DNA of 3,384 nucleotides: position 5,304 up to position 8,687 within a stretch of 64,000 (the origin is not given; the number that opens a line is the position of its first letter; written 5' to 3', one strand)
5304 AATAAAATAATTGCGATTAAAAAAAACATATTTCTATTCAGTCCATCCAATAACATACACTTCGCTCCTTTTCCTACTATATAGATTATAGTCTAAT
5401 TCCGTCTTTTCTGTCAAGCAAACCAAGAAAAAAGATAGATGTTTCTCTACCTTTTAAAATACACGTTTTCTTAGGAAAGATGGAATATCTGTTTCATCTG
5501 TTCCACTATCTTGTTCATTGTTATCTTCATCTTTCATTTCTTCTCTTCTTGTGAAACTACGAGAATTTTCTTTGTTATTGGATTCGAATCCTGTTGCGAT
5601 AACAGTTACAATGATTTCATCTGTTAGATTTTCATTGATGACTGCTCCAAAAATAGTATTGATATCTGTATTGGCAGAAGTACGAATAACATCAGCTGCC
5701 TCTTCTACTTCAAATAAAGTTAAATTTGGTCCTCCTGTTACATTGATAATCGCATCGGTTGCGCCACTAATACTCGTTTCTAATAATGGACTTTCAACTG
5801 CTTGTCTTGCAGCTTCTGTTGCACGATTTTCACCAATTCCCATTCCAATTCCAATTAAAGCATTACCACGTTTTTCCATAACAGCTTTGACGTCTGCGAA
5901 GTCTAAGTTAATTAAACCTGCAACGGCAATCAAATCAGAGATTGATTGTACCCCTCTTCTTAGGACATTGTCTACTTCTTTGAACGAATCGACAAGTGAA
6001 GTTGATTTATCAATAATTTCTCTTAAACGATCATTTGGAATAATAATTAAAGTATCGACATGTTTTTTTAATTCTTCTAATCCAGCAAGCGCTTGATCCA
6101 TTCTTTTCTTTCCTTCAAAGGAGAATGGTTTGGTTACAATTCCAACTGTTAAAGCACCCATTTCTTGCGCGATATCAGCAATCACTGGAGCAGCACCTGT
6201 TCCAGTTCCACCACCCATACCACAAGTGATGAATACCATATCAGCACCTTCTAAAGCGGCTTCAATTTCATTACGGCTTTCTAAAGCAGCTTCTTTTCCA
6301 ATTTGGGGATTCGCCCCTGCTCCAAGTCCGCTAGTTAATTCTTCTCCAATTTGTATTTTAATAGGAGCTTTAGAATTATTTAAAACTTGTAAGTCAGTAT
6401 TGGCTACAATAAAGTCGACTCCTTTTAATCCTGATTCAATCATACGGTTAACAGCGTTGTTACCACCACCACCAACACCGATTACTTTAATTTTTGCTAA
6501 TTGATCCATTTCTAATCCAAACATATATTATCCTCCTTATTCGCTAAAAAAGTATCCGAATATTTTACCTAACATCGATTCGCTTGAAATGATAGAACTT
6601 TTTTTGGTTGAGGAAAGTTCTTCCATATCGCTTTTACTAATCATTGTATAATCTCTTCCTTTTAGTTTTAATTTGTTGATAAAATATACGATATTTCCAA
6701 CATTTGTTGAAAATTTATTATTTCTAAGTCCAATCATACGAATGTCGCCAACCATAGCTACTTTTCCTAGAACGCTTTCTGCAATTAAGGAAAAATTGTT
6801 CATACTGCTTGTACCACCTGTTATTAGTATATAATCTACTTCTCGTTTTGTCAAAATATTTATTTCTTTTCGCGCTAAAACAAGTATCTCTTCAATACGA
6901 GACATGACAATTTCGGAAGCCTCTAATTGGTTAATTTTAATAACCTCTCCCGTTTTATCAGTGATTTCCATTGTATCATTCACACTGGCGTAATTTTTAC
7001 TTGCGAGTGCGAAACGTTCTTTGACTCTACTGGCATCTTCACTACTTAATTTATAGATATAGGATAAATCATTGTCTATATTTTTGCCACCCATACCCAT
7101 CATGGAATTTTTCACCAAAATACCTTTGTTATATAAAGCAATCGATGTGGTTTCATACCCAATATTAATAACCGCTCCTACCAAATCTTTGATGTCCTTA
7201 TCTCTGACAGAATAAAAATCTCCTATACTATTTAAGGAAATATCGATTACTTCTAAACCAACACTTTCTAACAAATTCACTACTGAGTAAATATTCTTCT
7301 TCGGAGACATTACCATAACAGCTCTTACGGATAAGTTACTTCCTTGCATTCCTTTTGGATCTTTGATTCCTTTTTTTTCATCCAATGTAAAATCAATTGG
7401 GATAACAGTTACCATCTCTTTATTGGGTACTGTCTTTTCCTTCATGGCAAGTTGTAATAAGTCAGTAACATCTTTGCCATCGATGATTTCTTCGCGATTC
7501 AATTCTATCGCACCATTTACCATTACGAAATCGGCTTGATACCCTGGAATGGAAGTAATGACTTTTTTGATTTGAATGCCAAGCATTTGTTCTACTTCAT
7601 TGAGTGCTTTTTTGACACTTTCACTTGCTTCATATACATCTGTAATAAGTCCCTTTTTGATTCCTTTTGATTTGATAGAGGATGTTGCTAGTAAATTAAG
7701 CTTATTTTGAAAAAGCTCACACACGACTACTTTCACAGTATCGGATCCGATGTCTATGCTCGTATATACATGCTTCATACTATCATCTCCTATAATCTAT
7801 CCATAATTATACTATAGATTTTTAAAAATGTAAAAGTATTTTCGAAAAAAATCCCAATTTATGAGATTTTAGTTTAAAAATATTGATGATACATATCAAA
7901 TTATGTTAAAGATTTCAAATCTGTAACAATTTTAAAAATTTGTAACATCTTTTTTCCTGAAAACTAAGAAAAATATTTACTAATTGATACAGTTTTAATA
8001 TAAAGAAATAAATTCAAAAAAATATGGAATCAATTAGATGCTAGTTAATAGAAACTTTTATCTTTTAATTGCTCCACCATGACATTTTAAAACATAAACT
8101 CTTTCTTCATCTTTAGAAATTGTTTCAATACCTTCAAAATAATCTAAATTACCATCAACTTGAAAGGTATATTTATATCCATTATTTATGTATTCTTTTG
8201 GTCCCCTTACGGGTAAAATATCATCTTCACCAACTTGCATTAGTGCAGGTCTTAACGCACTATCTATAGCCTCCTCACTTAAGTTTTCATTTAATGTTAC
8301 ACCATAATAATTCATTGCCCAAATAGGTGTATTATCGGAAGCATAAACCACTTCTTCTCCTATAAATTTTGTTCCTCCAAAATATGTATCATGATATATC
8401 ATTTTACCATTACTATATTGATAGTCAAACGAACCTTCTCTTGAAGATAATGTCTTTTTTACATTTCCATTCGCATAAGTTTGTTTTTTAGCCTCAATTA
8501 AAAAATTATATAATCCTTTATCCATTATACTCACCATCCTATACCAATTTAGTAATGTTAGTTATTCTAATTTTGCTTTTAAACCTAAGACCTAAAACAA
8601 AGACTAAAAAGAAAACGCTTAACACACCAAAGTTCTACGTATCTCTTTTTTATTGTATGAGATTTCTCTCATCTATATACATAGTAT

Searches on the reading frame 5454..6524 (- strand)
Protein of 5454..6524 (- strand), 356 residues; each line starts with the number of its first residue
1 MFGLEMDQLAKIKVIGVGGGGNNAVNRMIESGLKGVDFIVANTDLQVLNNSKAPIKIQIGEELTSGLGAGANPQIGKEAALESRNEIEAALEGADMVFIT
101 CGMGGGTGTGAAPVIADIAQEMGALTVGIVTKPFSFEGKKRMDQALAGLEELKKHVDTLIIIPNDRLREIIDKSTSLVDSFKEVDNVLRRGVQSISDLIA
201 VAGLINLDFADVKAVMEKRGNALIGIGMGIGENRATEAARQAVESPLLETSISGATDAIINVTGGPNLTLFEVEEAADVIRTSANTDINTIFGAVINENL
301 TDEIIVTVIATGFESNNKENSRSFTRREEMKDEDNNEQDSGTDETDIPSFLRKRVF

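Call 56: list_cluster_members(proteins=[window:5454-6524:-, window:9258-9344:+, window:9249-9344:+, window:8806-8943:+, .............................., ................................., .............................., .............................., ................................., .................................])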
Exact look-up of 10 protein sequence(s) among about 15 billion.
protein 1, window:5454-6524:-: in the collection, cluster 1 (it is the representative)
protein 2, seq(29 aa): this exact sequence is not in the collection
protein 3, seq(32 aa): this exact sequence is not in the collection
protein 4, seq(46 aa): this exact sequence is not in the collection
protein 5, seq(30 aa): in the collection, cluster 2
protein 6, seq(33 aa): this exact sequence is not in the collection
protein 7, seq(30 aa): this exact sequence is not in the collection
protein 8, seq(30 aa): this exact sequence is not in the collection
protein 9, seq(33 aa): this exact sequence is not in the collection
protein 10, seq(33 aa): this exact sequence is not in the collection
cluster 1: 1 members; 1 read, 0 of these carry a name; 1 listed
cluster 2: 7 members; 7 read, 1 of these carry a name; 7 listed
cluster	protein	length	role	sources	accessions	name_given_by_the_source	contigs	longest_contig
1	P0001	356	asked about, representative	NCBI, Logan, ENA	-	-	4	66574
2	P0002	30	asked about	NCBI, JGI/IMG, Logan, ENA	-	hypothetical protein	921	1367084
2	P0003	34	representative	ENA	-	-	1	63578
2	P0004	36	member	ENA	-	-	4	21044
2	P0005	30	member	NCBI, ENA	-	-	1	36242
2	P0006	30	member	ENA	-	-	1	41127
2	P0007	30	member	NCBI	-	-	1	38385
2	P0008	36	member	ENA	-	-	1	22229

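Call 57: find_encoding_contigs(protein=P0002, flank=3000, max_places=6)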
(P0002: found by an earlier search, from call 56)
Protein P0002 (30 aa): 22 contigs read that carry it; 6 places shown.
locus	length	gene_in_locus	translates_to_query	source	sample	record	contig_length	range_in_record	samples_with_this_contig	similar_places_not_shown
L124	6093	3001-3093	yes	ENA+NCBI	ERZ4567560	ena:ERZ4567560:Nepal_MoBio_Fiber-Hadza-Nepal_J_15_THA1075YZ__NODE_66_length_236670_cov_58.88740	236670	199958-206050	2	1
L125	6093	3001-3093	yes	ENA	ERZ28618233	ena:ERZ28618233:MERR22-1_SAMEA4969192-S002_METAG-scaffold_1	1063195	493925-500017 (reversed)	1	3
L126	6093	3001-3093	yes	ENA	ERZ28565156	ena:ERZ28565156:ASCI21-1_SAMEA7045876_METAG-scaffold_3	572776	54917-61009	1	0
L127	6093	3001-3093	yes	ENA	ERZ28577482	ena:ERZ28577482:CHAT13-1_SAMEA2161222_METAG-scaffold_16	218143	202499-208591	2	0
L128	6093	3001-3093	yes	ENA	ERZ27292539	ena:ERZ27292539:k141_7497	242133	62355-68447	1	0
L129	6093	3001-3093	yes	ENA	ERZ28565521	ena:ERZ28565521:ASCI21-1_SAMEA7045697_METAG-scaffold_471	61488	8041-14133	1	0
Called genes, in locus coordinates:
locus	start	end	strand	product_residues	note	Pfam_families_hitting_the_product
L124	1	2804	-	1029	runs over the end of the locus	PF00270:DEAD (weak), PF00580:UvrD-helicase, PF01443:Viral_helicase1 (faint), PF13245:AAA_19, PF13361:UvrD_C, PF13538:UvrD_C_2 (faint)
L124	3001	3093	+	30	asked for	-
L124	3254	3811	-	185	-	-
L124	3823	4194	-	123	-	-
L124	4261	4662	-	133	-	-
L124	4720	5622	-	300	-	-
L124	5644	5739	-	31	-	-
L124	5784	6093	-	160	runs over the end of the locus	PF00293:NUDIX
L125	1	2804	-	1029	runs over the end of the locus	PF00270:DEAD (weak), PF00580:UvrD-helicase, PF01443:Viral_helicase1 (faint), PF13245:AAA_19, PF13361:UvrD_C, PF13538:UvrD_C_2 (faint)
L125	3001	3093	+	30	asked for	-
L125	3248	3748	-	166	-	-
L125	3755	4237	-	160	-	PF00293:NUDIX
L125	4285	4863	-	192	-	PF00293:NUDIX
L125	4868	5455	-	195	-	-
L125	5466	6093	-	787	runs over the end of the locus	PF12705:PDDEXK_1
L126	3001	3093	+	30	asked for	-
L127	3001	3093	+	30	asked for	-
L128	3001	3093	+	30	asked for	-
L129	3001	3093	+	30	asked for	-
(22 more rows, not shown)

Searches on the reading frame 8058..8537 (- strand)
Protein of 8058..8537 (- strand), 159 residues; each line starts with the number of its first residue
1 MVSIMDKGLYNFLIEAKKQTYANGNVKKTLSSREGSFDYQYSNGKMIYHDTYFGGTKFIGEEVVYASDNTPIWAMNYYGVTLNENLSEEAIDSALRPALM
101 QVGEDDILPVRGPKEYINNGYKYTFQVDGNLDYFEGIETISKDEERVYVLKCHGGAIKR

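Call 13: search_protein_families(library=pfam, proteins=[window:8058-8537:-], max_evalue=1)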
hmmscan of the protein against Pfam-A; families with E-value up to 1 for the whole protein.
window:8058-8537:- (159 aa): 1 family
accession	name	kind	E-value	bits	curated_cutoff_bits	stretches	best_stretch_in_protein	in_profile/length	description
PF18931.5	DUF5680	-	2.1e-32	112.1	25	1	50-157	1-104/104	Domain of unknown function (DUF5680)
